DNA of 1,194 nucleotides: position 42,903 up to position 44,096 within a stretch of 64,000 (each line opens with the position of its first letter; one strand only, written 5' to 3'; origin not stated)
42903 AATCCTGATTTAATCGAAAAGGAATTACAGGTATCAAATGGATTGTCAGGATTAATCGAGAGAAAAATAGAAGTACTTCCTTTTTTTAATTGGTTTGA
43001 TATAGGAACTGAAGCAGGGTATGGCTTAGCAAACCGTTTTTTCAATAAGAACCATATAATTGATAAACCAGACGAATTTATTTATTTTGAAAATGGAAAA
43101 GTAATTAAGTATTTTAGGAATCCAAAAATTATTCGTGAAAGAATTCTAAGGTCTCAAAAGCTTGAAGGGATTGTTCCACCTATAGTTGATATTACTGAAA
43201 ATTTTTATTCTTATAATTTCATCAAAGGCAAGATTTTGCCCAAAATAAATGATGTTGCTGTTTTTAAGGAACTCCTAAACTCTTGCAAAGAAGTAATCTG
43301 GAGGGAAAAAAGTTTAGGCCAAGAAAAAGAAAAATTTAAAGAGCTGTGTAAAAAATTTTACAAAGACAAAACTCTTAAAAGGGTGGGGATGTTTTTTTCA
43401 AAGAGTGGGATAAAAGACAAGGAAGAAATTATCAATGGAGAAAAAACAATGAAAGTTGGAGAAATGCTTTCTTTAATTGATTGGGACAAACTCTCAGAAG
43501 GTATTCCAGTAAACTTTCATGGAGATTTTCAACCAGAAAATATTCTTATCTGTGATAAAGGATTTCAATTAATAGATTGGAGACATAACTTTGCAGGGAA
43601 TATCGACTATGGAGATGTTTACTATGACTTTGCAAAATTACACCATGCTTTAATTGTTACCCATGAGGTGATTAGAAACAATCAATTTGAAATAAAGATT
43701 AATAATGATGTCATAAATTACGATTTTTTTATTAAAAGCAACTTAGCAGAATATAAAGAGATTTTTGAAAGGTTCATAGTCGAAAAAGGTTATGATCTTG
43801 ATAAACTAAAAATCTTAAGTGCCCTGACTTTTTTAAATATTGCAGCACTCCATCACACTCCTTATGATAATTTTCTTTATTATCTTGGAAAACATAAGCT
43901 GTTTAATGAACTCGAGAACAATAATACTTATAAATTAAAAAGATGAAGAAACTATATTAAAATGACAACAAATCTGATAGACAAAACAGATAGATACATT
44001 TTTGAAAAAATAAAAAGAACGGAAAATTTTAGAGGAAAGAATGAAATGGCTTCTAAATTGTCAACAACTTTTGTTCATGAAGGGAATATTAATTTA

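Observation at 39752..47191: Candidate non-canonical NDP-heptose biosynthesis cassette: split transketolase + GmhA + cupin + APH-type kinase fused to a nucleotidyltransferase + HAD phosphatase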

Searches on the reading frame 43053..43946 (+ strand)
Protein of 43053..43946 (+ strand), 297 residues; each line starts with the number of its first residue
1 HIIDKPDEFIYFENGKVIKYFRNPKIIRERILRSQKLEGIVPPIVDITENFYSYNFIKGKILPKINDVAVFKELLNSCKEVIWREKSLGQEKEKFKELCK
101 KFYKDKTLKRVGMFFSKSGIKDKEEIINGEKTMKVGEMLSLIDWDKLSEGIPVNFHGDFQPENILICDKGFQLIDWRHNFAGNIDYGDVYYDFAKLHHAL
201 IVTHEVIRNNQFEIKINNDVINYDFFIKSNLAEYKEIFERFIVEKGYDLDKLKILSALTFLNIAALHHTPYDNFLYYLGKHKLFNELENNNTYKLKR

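Call 44: predict_structure(alignment_id=A3)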
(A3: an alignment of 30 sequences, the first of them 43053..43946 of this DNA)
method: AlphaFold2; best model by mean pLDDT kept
length: 297 residues; sequences in the alignment: 30
mean_pLDDT: 94.2   pTM: 0.91
mean pLDDT of the five models: 94.2, 93.9, 93.4, 93.4, 92.4
residues with pLDDT >= 90: 266; 70-90: 25; 50-70: 3; < 50: 3
segments of 3 or more residues with pLDDT < 50: 1-3
pLDDT, mean of each block of 10 residues (from residue 1): 63 92 95 93 95 96 96 97 94 97 98 97 97 98 98 94 94 94 96 98 88 96 95 98 98 98 95 98 94 81
secondary structure, 60 per line:
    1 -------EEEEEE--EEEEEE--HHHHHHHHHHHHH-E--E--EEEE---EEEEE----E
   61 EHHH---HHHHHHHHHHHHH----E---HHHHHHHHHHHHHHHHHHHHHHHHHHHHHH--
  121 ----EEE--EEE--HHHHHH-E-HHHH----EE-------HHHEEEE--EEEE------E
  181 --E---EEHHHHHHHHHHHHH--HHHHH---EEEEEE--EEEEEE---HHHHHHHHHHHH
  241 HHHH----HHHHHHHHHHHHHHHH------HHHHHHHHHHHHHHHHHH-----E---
elements in order: E8-13 E16-21 H24-36 E44-47 E51-55 H68-80 H89-118 E125-127 E130-132 H135-140 H144-147 E164-167 E170-173 H189-201 H204-208 E212-217 E220-225 H229-244 H249-264 H271-288

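Call 47: fold_search(model_id=the predicted structure, library=pdb)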
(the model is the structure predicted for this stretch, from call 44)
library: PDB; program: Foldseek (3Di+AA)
matches with E <= 10: 412; with E <= 0.001: 46
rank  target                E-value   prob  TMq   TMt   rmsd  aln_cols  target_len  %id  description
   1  3uzr                  7.5e-06  1.00  0.42  0.41  11.8       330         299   14  Crystal structure of aminoglycoside phosphotransferase APH(2'')-Ib, apo form (released 2011-12-21)
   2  8agy_A                1.6e-05  1.00  0.43  0.39  10.6       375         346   13  The Corramycin phosphotransferase in complex with Corramycin (released 2023-08-16)
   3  3ham_A                2.8e-05  1.00  0.41  0.40  11.8       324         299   15  Structure of the gentamicin-APH(2")-IIa complex (released 2009-07-28)
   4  3hav_A                3.0e-05  1.00  0.38  0.38  12.3       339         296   14  Structure of the streptomycin-ATP-APH(2")-IIa ternary complex (released 2009-11-17)
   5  1nw1_B                3.7e-05  1.00  0.48  0.42   8.7       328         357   13  Crystal Structure of Choline Kinase (released 2003-06-10)
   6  2qg7_E                4.2e-05  1.00  0.46  0.39  10.4       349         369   13  Plasmodium vivax ethanolamine kinase Pv091845 (released 2007-07-24)
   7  4u94                  4.2e-05  1.00  0.45  0.32  11.7       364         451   12  Structure of mycobacterial maltokinase, the missing link in the essential GlgE-pathway (released 2015-02-11)
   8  7w1a_B                6.5e-05  1.00  0.42  0.43   8.2       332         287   11  Crystal Structure of MPH-E in complex with GMP and Azithromycin (released 2023-04-26)
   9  9cxm_B                6.5e-05  1.00  0.39  0.40  14.3       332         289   12  Crystal structure of Human FN3K bound with ATP and DMF (released 2024-12-18)
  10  6yxs                  6.9e-05  1.00  0.41  0.35  13.0       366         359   11  Crystal structure of the apo form of choline kinase from Plasmodium falciparum (released 2020-08-05)
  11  9cxn_B                8.2e-05  1.00  0.40  0.41  14.2       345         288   11  Crystal structure of Human FN3K bound with AMPPNP and DMF (released 2024-12-18)
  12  3mes_B                9.1e-05  1.00  0.44  0.38  11.0       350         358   11  Crystal structure of choline kinase from Cryptosporidium parvum Iowa II, cgd3_2030 (released 2010-04-07)
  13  1nw1_A                1.0e-04  1.00  0.49  0.41   8.3       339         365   12  Crystal Structure of Choline Kinase (released 2003-06-10)
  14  3c5i_B                1.1e-04  1.00  0.43  0.38  10.9       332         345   14  Crystal structure of Plasmodium knowlesi choline kinase, PKH_134520 (released 2008-02-19)
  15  3feg                  1.3e-04  1.00  0.48  0.44   8.3       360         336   10  Crystal structure of human choline kinase beta in complex with phosphorylated hemicholinium-3 and adenosine nucleotide (released 2008-12-23)
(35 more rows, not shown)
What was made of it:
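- On APH / eukaryotic-like kinase superfamily: Foldseek matches APH(2''), choline kinase, maltokinase and FN3K at probability 1.0 (call 47).
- Anomeric sugar kinases such as mycobacterial maltokinase have this fold (call 47). Choline and ethanolamine kinases are among the fold hits (call 47).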
